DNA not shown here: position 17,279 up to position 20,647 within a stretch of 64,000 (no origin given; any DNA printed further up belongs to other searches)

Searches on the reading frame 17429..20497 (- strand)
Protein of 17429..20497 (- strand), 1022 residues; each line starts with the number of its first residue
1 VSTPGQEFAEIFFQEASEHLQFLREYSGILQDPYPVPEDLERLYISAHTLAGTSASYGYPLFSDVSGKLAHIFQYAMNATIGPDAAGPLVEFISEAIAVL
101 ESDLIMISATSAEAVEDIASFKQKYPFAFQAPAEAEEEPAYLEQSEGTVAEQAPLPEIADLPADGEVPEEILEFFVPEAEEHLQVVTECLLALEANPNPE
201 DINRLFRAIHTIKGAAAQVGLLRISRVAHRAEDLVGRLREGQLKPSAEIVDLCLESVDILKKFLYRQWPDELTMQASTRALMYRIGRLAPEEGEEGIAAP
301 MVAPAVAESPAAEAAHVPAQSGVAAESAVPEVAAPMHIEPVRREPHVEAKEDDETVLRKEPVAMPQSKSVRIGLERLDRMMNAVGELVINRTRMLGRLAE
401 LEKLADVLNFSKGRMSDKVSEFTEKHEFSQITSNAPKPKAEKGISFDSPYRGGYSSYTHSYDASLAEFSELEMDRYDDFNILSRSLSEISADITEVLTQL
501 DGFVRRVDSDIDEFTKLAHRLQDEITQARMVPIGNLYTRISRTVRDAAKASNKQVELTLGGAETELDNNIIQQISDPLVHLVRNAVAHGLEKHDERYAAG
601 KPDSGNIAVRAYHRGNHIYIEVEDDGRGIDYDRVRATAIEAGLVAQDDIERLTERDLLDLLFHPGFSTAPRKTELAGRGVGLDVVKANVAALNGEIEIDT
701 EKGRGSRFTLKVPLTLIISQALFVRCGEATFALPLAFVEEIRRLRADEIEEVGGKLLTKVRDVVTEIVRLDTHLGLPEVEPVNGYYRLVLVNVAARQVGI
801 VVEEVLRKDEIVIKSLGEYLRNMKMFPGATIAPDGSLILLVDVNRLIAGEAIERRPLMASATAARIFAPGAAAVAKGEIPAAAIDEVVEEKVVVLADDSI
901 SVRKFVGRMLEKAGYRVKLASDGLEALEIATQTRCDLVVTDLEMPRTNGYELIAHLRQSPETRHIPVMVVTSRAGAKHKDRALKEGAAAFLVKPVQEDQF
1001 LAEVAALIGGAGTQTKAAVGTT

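Call 11: search_protein_families(library=pfam, proteins=[window:17429-20497:-], max_evalue=0.01)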
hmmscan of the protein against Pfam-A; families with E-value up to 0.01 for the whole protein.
window:17429-20497:- (1022 aa): 6 families
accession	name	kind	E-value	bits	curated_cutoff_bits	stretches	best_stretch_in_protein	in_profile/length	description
PF00072.30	Response_reg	-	5.6e-26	91.3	30.2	1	893-1004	1-110/111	Response regulator receiver domain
PF01627.28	Hpt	-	1e-23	83.8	24.6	2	170-258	1-79/84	Hpt domain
PF01584.24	CheW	-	6.6e-21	74.8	23.5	1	720-848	1-135/138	CheW-like domain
PF02518.31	HATPase_c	-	3.9e-19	69.6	26.4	1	576-715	4-110/111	Histidine kinase-, DNA gyrase B-, and HSP90-like ATPase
PF02895.20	H-kinase_dim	-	8.3e-11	42.6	23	1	367-422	1-47/68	Signal transducing histidine kinase, homodimeric domain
PF23198.2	PDE8A_N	-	0.0039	17.6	29.6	1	909-981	29-101/147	PDE8A-like, N-terminal domain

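Call 23: search_protein_families(library=ncbifam, proteins=[window:17429-20497:-], max_evalue=0.01)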
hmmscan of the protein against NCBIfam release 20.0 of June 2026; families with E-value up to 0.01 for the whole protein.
window:17429-20497:- (1022 aa): 120 families (the best 25 are shown)
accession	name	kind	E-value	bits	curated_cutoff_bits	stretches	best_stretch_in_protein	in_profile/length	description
NF041336.1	CheA_Halo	equivalog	9.6e-111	371.5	950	2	506-845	329-665/666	chemotaxis protein CheA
NF007835.0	PRK10547.1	equivalog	4.9e-93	312.9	793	3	516-848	328-658/670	chemotaxis protein CheA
NF011874.0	PRK15347.1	equivalog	7.9e-29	100.3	852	1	893-1000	693-802/921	two component system sensor kinase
NF008099.0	PRK10841.1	equivalog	2.6e-26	91.7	920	2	891-1000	825-932/949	two-component system sensor histidine kinase RcsC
TIGR02956.1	TMAO_torS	equivalog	3.1e-22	78.5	676.5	2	883-1017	695-829/967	TMAO reductase system sensor histidine kinase/response regulator TorS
NF007135.0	PRK09581.1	equivalog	1.2e-21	77.1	474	1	893-1007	5-119/457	PleD family two-component system response regulator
NF008318.0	PRK11107.1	equivalog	3.5e-21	75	890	1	676-1001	480-778/920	two-component sensor histidine kinase BarA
NF008302.0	PRK11091.1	equivalog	1.3e-20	73.2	838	2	890-1008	524-643/779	aerobic respiration two-component sensor histidine kinase ArcB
NF041947.1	LuxQ_Vibrio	equivalog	2.1e-18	65.7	1200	2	889-1001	720-832/843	quorum-sensing autoinducer 2 sensor kinase/phosphatase LuxQ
NF045944.1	ResRegRpaBCyano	equivalog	6.4e-18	65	330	1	895-1009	2-113/229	response regulator transcription factor RpaB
NF045717.1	DVU0259_DivK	exception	7.3e-18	64.8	160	1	890-1008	3-116/117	DVU0259 family response regulator domain-containing protein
TIGR02154.1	PhoB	equivalog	9.1e-18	64.4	296.2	1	891-1008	3-120/226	phosphate regulon transcriptional regulator PhoB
NF007969.0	PRK10693.1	equivalog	4.7e-17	62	329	1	888-1001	5-116/337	two-component system response regulator RssB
NF047465.1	hybrid_HK_LvrA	exception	6.4e-17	60.8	1200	1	890-1005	468-581/819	hybrid histidine kinase/response regulator LvrA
NF041866.1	EpsW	equivalog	7.4e-17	61.2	200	1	890-1007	5-124/131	exopolysaccharide biosynthesis response regulator EpsW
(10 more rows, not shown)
